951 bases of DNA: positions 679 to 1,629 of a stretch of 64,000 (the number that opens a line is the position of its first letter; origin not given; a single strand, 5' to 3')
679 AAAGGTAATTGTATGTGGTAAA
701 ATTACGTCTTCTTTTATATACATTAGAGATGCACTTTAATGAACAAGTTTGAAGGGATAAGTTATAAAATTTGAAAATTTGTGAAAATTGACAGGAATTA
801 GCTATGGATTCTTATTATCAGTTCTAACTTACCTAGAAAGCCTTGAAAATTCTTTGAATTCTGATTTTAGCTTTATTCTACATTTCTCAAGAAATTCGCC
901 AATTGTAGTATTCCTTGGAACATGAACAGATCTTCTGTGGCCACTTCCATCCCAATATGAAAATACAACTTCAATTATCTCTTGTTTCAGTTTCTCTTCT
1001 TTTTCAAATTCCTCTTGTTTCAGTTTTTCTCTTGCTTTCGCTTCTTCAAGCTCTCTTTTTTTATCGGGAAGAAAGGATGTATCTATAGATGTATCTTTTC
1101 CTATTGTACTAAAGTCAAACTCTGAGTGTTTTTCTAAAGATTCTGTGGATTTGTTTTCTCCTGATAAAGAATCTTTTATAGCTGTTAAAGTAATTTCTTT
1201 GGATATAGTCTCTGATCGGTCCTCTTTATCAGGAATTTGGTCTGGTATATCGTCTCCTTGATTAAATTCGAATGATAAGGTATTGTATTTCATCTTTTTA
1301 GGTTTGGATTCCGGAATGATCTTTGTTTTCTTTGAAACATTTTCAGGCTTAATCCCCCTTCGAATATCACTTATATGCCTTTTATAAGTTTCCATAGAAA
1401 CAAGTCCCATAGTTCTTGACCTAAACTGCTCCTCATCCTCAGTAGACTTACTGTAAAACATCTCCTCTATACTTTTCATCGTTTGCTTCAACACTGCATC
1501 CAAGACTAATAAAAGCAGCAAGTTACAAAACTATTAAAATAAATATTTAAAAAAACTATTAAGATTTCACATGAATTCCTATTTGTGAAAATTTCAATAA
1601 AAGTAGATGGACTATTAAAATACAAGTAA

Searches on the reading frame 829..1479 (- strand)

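Call 41: search_protein_families(library=pfam, proteins=[window:829-1479:-], max_evalue=0.001)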
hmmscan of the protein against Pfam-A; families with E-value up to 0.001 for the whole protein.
window:829-1479:- (216 aa): 1 family
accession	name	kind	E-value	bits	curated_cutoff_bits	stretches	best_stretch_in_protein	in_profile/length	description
PF04921.20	XAP5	-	2e-06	28.6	25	1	168-214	2-54/155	XAP5, circadian clock regulator C-terminal domain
